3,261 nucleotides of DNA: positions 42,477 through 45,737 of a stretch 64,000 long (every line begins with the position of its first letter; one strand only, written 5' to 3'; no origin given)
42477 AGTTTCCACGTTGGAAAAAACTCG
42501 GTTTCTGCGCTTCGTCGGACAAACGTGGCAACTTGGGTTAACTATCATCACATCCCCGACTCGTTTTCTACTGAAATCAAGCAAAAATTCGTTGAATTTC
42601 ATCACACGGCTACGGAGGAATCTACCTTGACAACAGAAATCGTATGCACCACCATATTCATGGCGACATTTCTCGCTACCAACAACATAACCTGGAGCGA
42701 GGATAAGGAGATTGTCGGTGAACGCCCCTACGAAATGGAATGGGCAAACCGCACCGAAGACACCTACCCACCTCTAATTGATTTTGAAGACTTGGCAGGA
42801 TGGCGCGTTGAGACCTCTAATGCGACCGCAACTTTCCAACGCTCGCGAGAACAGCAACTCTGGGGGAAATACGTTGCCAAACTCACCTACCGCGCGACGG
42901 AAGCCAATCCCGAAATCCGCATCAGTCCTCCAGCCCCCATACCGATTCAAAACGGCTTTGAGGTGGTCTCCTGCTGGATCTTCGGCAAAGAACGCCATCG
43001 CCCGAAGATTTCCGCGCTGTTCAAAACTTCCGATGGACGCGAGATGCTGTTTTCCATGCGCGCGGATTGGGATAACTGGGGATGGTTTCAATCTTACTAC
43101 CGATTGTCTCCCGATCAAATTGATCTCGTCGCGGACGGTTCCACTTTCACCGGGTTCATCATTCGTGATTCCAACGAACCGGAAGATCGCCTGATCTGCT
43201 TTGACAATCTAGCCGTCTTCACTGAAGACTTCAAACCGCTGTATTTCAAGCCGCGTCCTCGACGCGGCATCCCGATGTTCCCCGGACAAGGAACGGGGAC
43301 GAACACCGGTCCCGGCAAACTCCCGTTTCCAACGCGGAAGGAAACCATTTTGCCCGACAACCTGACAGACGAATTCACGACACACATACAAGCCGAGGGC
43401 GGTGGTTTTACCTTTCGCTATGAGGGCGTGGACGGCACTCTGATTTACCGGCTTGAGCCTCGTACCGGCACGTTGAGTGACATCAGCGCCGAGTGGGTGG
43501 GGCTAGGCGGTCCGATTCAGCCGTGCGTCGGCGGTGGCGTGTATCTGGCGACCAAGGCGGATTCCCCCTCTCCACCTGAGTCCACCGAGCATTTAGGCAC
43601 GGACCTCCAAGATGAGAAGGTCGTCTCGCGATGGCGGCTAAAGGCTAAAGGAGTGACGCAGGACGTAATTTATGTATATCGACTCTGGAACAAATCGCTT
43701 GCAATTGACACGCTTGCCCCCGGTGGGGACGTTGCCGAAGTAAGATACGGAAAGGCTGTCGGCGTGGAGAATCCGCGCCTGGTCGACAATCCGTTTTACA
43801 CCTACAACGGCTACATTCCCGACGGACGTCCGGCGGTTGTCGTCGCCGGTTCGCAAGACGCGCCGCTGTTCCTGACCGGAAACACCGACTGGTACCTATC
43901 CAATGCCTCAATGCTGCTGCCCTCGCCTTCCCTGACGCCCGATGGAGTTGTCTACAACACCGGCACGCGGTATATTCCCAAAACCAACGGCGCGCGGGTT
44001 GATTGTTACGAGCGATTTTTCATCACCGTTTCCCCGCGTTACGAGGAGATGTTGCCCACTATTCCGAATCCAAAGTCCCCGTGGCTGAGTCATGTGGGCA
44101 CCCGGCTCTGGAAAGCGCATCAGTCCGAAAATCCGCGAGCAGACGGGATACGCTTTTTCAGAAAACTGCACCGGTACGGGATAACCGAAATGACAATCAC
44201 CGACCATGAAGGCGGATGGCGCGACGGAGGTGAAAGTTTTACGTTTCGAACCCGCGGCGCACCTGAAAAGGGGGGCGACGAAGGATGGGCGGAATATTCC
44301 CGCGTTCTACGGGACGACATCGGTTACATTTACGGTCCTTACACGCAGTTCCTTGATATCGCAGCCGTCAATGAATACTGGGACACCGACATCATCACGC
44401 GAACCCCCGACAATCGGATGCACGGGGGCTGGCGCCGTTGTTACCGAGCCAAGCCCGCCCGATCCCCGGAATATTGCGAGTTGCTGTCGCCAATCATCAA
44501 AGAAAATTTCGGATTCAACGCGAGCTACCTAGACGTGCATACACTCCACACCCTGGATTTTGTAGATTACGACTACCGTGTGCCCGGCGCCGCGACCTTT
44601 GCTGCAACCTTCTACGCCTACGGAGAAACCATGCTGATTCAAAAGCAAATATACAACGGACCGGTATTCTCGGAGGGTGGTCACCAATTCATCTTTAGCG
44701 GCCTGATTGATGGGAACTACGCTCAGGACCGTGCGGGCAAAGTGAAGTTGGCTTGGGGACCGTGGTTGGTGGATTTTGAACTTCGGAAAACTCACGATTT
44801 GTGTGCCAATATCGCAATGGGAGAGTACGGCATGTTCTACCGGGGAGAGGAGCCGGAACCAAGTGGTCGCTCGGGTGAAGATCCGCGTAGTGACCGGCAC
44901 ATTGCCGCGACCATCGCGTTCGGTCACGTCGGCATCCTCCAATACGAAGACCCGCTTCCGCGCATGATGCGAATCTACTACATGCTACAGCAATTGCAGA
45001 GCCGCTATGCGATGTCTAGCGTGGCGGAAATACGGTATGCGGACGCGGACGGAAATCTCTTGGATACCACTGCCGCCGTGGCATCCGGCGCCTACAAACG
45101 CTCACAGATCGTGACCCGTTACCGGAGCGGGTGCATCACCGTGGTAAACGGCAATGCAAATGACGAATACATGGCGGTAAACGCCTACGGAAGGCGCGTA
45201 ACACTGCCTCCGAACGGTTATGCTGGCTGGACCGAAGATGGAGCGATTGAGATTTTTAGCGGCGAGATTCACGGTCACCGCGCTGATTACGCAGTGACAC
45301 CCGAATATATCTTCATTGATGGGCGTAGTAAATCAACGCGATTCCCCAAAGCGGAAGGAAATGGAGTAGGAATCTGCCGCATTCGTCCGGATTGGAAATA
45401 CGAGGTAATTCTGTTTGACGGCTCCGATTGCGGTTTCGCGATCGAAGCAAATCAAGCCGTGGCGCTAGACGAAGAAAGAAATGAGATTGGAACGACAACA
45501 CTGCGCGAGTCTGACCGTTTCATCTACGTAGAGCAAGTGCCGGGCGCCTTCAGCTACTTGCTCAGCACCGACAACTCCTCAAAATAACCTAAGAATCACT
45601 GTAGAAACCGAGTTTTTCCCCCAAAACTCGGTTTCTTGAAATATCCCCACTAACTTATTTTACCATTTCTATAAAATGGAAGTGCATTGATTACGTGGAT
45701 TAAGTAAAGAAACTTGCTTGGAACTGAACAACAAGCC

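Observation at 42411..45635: Large unknown gene bracketed by hairpins with conserved arms and unrelated loops; a third copy sits between mazG and the methyltransferase gene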

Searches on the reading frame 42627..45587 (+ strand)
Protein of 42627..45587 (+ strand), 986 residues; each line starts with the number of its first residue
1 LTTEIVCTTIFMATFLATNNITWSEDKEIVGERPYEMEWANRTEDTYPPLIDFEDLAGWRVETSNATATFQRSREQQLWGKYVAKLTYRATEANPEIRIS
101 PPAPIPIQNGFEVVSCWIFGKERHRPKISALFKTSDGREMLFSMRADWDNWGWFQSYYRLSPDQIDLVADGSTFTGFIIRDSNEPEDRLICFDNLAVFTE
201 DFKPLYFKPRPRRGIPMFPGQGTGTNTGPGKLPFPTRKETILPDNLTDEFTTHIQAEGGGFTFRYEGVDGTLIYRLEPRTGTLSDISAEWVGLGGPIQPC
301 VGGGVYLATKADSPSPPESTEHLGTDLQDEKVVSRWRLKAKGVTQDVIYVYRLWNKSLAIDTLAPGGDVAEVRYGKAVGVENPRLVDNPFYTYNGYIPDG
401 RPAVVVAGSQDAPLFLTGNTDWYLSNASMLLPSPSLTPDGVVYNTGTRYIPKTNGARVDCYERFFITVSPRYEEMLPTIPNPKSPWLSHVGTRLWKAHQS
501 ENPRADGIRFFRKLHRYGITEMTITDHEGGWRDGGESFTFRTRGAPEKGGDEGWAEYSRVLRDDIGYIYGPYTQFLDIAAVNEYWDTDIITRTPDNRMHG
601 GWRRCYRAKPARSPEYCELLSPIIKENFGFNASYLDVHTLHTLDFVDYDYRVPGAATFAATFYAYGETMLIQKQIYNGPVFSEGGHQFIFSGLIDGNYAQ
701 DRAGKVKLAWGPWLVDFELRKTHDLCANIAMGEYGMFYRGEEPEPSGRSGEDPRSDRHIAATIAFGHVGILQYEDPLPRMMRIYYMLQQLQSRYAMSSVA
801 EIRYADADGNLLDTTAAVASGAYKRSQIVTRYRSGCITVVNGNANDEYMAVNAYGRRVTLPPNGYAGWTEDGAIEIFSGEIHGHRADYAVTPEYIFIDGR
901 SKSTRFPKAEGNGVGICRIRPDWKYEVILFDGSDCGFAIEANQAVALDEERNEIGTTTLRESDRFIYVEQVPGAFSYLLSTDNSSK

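Call 14: search_protein_families(library=pfam, proteins=[window:42627-45587:+], max_evalue=0.01)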
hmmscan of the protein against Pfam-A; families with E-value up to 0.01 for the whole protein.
window:42627-45587:+ (986 aa): 0 families

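Call 17: find_homologous_proteins(query=window:42627-45584:+)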
Query window:42627-45584:+ (986 aa): 762 proteins with E <= 0.001 among 8000 candidates; the best 120 are listed.
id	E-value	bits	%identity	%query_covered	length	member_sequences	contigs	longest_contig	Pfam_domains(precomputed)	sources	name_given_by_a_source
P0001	0.0e+0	2127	90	100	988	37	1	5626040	-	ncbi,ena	-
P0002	0.0e+0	2057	86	100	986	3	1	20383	-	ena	-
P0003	0.0e+0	2042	86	100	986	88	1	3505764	-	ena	-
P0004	0.0e+0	2021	85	100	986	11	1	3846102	-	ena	-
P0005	0.0e+0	1639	83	85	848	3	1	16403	-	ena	-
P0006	0.0e+0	1607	89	76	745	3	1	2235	-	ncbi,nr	ncbi:MAG: hypothetical protein OXT74_11510, partial [Candidatus Poribacteria bacterium]|nr:hypotheti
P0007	0.0e+0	1320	59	99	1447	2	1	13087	-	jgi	-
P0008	0.0e+0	1298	58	99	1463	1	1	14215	-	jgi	-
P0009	0.0e+0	1292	57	99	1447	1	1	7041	-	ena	-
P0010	0.0e+0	1292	58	97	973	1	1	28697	-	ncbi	-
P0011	0.0e+0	1283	58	96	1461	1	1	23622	-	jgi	jgi:hypothetical protein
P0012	0.0e+0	1283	58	98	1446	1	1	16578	-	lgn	-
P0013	0.0e+0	1273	57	97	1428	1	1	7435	-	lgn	-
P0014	0.0e+0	1273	59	99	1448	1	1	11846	-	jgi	-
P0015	0.0e+0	1268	58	96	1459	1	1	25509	-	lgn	-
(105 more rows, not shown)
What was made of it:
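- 42627..45587 (+): 986-aa gene with TTG start and GGAGG at 42613-42617. Predicted beta-sandwich, then (beta/alpha)8 barrel, then beta-sandwich; glycoside-hydrolase-like. Not part of the mobile element. More than 760 homologues (call 17).
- Closest known: GH129 and GH101 glycoside hydrolases, for the 986-aa protein. Different: Most homologues carry about 460 extra residues (call 17).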

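Call 18: find_encoding_contigs(protein=P0001, flank=10000, max_places=3)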
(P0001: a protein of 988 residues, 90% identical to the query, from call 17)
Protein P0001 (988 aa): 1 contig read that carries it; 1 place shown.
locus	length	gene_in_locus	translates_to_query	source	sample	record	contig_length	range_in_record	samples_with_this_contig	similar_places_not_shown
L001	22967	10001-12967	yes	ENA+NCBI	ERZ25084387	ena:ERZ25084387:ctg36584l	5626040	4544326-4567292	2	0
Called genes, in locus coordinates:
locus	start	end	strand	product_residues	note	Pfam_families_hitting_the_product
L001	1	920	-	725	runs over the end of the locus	PF01055:Glyco_hydro_31_2nd (faint), PF02065:Melibiase, PF16874:Glyco_hydro_36C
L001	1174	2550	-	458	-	PF00370:FGGY_N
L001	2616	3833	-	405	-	PF06441:EHN, PF00561:Abhydrolase_1 (weak)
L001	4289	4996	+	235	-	PF03992:ABM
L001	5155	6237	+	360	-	PF01408:GFO_IDH_MocA, PF02894:GFO_IDH_MocA_C (weak), PF22725:GFO_IDH_MocA_C3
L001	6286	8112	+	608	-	-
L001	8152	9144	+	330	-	PF04166:PdxA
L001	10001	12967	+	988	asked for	-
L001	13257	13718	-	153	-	PF01613:Flavin_Reduct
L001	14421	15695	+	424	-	PF00174:Oxidored_molyb, PF03404:Mo-co_dimer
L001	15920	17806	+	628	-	PF02776:TPP_enzyme_N, PF00205:TPP_enzyme_M, PF02775:TPP_enzyme_C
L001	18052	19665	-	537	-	PF00355:Rieske, PF01645:Glu_synthase, PF00478:IMPDH (faint), PF01070:FMN_dh (weak)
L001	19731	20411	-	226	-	PF07505:DUF5131, PF17338:GP88 (weak)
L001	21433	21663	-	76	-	-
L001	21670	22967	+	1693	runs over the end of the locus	PF13195:DUF4011, PF04851:ResIII (faint), PF13086:AAA_11 (weak), PF13245:AAA_19 (faint), PF13086:AAA_11, PF13087:AAA_12, PF18741:MTES_1575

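Call 19: find_encoding_contigs(protein=P0003, flank=10000, max_places=3)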
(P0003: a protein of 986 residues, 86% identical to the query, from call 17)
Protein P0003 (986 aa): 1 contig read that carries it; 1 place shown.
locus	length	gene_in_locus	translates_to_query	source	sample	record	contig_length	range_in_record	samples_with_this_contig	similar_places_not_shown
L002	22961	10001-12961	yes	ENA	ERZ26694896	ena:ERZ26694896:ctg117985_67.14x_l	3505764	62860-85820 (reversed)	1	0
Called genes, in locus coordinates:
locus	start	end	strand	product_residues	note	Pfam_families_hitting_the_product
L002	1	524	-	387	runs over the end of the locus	PF07690:MFS_1, PF05977:MFS_3 (weak)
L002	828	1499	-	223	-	PF13189:Cytidylate_kin2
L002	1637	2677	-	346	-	PF01408:GFO_IDH_MocA, PF02894:GFO_IDH_MocA_C (weak), PF22725:GFO_IDH_MocA_C3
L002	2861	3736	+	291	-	PF12762:DDE_Tnp_IS1595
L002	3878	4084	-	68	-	-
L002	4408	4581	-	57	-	-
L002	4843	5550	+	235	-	PF03992:ABM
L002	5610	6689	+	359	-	PF01408:GFO_IDH_MocA, PF02894:GFO_IDH_MocA_C (weak), PF22725:GFO_IDH_MocA_C3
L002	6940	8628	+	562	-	-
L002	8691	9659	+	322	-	PF04166:PdxA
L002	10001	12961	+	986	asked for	-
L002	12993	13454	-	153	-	PF01613:Flavin_Reduct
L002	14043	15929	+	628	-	PF02776:TPP_enzyme_N, PF00205:TPP_enzyme_M, PF02775:TPP_enzyme_C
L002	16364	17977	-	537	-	PF00355:Rieske, PF01645:Glu_synthase, PF00478:IMPDH (faint), PF01070:FMN_dh (weak)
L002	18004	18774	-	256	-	PF07505:DUF5131, PF17338:GP88 (weak)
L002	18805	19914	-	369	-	PF22560:GMT-wHTH (weak)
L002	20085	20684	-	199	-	-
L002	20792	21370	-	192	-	PF04307:YdjM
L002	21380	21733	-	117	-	PF01503:PRA-PH (weak), PF03819:MazG, PF12643:MazG-like (weak)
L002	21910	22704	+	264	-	PF01503:PRA-PH (faint), PF03819:MazG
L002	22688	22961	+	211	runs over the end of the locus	PF01569:PAP2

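Call 20: find_encoding_contigs(protein=P0004, flank=10000, max_places=3)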
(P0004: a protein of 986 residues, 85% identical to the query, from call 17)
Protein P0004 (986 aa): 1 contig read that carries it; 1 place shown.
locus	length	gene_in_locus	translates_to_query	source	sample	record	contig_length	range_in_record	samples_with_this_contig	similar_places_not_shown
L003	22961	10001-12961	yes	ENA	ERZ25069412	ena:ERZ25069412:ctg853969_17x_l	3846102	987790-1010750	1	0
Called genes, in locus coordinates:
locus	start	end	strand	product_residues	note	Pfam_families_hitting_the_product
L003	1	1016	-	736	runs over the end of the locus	PF02065:Melibiase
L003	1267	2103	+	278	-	PF05721:PhyH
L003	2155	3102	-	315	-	PF05721:PhyH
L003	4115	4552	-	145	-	PF13613:HTH_Tnp_4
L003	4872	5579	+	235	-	PF03992:ABM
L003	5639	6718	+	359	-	PF01408:GFO_IDH_MocA, PF02894:GFO_IDH_MocA_C, PF22725:GFO_IDH_MocA_C3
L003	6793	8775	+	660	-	-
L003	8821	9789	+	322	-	PF04166:PdxA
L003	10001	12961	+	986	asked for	-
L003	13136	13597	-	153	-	PF01613:Flavin_Reduct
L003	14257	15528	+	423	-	PF00174:Oxidored_molyb, PF03404:Mo-co_dimer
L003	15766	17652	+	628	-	PF02776:TPP_enzyme_N, PF00205:TPP_enzyme_M, PF02775:TPP_enzyme_C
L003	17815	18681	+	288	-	PF05721:PhyH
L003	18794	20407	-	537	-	PF00355:Rieske, PF01645:Glu_synthase, PF00478:IMPDH (faint), PF01070:FMN_dh (weak)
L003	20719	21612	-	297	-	-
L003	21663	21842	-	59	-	-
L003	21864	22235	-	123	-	-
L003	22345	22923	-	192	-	PF04307:YdjM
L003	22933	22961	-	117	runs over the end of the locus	PF01503:PRA-PH, PF03819:MazG, PF12643:MazG-like (weak)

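Call 48: search_solved_structures(query=window:42627-45584:+, max_evalue=1)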
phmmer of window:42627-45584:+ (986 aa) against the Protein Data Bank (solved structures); distinct sequences matched with E-value up to 1: 1.
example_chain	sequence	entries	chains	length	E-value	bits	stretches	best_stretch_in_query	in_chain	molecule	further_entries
8zu6_A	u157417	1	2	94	0.45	11.5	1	609-640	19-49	Interferon-inducible double-stranded RNA-dependent protein kinase activator A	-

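Call 51: search_solved_structures(query=A2, max_evalue=1)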
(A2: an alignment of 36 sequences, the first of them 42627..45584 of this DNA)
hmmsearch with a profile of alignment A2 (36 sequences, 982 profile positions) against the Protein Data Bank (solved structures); distinct sequences matched with E-value up to 1: 0.
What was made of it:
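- On Glycoside hydrolase families GH129/GH101, for the 986-aa protein: No PDB sequence or profile hit (calls 48, 51).
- Closest known: GH129 and GH101 glycoside hydrolases, for the 986-aa protein. Different: No Pfam or PDB sequence hit (calls 14, 48, 51).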

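Call 63: predict_structure(alignment_id=A2)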
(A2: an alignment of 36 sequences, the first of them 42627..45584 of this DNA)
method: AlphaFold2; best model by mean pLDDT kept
length: 986 residues; sequences in the alignment: 36
mean_pLDDT: 82.0   pTM: 0.81
mean pLDDT of the five models: 82.0, 78.6, 77.4, 75.9, 73.3
residues with pLDDT >= 90: 409; 70-90: 372; 50-70: 158; < 50: 47
segments of 3 or more residues with pLDDT < 50: 1-26, 595-605, 984-986
pLDDT, mean of each block of 10 residues (from residue 1): 36 40 51 71 81 93 93 88 91 91 93 87 75 90 72 78 85 94 74 89 75 81 71 82 89 93 97 96 96 92 94 88 95 97 96 96 94 95 84 60 90 93 88 87 91 86 96 86 75 70 77 89 75 55 73 88 90 62 67 52 57 84 88 70 68 83 84 88 72 69 63 69 59 69 55 81 74 71 81 62 93 94 93 86 89 95 92 92 90 93 93 95 93 94 94 95 95 95 52
secondary structure, 60 per line:
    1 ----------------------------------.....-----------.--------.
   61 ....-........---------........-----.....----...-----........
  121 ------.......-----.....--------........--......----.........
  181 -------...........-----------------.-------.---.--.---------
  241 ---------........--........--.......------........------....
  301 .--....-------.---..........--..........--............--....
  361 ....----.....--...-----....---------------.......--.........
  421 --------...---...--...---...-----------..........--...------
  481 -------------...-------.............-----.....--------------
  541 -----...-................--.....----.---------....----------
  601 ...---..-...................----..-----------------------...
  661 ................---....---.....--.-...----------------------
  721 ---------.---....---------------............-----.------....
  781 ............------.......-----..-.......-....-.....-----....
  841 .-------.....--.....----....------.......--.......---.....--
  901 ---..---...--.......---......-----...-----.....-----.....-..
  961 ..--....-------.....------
elements in order (helices of 4 or more, strands of 3 or more residues): H35-39 E60-64 E66-73 E83-90 E96-100 E105-107 E113-120 E127-133 E139-143 E152-159 H162-167 E172-180 E188-198 E250-257 E260-267 E270-276 E286-290 E297-301 E304-307 E319-328 E331-340 E343-354 E357-364 E369-373 E376-378 E384-387 E403-409 E412-420 E429-431 E435-437 E440-442 E446-448 E460-469 E494-496 H504-516 E522-526 H550-565 E568-572 H610-628 H658-676 E680-683 H687-690 E696-698 H734-737 H753-764 H777-792 E802-805 H814-820 H822-825 E827-831 E837-841 E849-853 E856-860 E865-868 E875-881 E884-890 E894-898 E909-911 E914-920 E924-929 E935-937 E943-947 E953-957 E959-962 E965-968 E976-980
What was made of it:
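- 42627..45587 (+): AF2 pLDDT 82, pTM 0.81 (call 63).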
